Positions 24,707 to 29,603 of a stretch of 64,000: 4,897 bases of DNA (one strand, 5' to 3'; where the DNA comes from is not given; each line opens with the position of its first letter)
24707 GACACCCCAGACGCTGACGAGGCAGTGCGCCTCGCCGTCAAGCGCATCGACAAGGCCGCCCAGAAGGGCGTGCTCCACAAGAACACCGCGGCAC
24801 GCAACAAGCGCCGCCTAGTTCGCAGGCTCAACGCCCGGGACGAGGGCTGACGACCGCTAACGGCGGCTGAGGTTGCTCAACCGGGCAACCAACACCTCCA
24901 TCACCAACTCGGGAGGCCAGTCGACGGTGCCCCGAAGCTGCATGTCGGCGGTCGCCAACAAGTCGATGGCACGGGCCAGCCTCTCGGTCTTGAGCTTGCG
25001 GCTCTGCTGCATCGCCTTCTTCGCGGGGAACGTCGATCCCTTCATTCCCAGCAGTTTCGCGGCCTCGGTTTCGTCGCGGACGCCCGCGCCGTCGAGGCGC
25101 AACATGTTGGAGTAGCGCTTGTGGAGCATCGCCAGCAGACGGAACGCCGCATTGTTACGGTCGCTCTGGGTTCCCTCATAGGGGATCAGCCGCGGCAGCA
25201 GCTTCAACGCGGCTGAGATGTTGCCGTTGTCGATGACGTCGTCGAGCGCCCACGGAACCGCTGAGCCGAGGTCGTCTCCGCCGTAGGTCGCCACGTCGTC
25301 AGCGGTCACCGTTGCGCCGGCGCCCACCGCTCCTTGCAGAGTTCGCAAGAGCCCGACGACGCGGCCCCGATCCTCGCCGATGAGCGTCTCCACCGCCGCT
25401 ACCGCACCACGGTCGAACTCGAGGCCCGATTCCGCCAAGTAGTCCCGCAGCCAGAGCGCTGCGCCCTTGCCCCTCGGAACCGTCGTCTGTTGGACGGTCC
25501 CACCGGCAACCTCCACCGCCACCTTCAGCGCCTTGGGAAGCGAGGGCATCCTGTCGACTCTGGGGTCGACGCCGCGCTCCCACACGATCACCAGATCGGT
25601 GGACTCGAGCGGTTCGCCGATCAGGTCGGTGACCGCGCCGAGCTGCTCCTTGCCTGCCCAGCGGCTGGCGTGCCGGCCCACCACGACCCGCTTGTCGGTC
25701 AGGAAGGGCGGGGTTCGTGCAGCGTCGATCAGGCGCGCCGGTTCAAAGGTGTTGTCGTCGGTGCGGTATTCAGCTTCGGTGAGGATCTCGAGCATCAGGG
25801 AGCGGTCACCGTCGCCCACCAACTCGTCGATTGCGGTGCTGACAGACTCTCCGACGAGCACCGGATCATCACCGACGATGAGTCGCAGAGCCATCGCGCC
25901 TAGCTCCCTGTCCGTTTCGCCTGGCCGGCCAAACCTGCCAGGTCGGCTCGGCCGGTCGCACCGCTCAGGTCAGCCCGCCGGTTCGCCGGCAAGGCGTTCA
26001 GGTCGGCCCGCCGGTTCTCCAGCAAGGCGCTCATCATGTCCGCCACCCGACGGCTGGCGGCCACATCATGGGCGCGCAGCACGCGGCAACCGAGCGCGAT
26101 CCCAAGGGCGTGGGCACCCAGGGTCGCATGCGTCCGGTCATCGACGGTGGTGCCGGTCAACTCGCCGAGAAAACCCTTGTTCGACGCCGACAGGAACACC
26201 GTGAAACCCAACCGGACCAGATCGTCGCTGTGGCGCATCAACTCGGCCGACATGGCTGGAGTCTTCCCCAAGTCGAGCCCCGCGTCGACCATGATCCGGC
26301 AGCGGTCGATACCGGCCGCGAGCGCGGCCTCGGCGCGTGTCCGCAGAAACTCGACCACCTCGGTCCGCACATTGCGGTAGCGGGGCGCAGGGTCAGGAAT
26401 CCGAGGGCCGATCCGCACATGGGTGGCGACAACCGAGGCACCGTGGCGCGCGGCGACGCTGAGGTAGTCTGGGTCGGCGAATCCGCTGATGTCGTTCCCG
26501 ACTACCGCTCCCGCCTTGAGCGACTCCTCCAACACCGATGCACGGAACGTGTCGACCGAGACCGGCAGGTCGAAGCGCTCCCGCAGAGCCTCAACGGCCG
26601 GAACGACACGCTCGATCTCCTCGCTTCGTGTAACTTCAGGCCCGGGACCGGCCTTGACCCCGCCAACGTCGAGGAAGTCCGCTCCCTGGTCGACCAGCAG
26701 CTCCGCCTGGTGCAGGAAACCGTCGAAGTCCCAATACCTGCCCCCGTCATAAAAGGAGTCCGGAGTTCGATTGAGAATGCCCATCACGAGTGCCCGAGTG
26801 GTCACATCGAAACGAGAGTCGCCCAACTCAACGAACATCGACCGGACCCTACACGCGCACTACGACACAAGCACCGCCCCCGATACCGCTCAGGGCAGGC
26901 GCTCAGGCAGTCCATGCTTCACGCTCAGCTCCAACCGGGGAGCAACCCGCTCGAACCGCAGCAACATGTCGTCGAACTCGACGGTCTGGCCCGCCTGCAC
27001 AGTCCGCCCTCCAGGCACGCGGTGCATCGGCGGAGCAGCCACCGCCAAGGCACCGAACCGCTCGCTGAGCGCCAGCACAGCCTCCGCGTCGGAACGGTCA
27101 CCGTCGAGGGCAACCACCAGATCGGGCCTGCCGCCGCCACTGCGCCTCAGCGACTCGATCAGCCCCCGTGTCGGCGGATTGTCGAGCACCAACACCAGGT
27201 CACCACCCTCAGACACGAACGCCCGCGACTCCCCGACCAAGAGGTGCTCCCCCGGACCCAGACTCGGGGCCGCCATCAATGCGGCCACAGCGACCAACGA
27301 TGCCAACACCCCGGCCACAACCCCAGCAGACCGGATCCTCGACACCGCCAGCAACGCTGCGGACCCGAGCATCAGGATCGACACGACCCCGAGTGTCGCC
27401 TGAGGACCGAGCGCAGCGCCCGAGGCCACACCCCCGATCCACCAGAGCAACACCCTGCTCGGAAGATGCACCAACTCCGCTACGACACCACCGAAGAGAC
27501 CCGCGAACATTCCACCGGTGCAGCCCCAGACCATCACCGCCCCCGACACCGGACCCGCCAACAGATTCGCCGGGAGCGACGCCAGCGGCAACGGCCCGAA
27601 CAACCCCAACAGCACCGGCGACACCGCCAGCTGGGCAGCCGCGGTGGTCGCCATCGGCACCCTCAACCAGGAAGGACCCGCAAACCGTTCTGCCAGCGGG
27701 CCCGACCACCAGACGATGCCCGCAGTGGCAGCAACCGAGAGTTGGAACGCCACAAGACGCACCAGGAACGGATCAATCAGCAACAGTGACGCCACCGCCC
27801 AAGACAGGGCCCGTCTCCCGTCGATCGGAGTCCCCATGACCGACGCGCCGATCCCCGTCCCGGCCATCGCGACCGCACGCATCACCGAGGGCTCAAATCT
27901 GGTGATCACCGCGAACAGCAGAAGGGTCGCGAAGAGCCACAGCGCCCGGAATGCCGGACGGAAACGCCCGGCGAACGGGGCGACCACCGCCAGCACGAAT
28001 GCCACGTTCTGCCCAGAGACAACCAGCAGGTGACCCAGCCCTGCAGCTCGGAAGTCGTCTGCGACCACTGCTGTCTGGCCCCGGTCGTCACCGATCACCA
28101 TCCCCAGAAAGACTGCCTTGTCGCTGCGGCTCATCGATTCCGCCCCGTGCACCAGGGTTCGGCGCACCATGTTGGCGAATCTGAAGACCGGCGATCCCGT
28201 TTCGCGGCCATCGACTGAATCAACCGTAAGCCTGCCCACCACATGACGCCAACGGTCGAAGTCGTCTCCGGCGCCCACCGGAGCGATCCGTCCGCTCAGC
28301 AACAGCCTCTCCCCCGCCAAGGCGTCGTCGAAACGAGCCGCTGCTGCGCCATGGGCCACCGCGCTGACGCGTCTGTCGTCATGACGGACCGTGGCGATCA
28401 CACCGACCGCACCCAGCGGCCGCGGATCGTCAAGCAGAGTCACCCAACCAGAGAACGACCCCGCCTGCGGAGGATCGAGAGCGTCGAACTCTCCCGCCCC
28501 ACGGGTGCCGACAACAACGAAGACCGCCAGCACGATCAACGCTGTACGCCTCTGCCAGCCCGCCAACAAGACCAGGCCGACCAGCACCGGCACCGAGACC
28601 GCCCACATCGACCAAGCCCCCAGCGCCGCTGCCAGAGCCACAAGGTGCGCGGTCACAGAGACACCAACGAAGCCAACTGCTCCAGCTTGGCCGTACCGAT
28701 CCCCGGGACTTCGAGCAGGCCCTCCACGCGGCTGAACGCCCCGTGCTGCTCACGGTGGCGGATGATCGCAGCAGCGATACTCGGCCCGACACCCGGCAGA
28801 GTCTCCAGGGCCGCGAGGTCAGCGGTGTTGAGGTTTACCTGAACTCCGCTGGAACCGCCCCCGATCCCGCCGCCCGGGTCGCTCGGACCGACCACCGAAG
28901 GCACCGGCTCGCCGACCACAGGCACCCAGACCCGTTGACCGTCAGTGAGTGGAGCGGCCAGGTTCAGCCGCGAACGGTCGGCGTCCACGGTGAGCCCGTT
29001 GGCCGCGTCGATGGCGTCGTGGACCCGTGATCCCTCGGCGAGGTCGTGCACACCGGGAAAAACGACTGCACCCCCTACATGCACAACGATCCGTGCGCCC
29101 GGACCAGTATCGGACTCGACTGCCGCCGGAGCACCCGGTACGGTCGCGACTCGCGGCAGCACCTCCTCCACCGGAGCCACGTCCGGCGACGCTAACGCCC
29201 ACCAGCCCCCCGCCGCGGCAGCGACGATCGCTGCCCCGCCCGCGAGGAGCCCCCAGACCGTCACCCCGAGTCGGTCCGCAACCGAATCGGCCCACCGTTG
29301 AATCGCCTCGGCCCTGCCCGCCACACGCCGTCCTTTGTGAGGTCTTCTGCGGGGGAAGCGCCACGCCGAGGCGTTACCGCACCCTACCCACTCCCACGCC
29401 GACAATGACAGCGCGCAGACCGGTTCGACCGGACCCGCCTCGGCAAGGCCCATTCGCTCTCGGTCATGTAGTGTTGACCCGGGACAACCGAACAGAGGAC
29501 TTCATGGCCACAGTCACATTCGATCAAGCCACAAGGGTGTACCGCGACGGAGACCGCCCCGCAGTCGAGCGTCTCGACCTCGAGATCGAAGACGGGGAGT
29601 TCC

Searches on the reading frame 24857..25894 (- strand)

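Call 17: search_protein_families(library=pfam, proteins=[window:24857-25894:-], max_evalue=0.001)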
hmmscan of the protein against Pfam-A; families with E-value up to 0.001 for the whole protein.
window:24857-25894:- (345 aa): 1 family
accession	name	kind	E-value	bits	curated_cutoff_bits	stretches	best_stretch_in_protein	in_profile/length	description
PF21694.2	DNA_pol3_delta_C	-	4.7e-07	30.3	27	1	219-338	9-120/121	DNA polymerase III delta subunit, C-terminal domain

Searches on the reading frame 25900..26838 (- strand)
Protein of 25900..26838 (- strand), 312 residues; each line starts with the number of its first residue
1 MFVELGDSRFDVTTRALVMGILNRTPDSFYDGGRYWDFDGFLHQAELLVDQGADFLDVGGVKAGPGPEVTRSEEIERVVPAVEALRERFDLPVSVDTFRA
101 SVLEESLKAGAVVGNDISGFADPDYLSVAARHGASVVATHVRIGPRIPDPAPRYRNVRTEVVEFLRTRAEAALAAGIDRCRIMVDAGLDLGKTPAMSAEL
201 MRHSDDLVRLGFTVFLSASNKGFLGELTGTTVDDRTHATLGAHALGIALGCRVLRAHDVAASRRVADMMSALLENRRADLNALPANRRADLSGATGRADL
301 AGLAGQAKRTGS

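Call 17: search_protein_families(library=pfam, proteins=[window:25900-26838:-], max_evalue=0.001)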
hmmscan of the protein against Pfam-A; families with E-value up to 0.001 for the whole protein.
window:25900-26838:- (312 aa): 1 family
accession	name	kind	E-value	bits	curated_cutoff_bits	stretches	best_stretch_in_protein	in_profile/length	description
PF00809.28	Pterin_bind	-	2.2e-60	204.8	25.5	1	19-257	1-244/244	Pterin binding enzyme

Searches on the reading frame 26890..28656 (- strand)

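Call 17: search_protein_families(library=pfam, proteins=[window:26890-28656:-], max_evalue=0.001)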
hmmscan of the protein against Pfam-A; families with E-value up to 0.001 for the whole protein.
window:26890-28656:- (588 aa): 1 family
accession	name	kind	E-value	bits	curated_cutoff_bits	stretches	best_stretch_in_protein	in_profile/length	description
PF03772.21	Competence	-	7.1e-41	140.8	23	1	186-437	1-258/270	Competence protein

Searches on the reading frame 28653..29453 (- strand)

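Call 17: search_protein_families(library=pfam, proteins=[window:28653-29453:-], max_evalue=0.001)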
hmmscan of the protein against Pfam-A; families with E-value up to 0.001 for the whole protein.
window:28653-29453:- (266 aa): 6 families
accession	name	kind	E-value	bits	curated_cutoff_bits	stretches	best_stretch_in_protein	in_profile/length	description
PF12836.13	HHH_3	-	1.5e-21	76.7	27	1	202-263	2-63/65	Helix-hairpin-helix motif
PF00633.29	HHH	-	5.5e-09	35.9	24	1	207-232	4-29/30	Helix-hairpin-helix motif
PF10531.15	SLBB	-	7.3e-09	35.8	27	1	123-177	1-54/55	SLBB domain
PF06514.17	PsbU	-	0.00058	20.3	24.5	1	201-260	10-65/93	Photosystem II 12 kDa extrinsic protein (PsbU)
PF14520.12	HHH_5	-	0.00072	20.4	27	0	210-232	31-53/57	Helix-hairpin-helix domain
PF03934.19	T2SSK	-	0.00081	20.1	24.2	0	206-259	1-54/63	Type II secretion system (T2SS), protein K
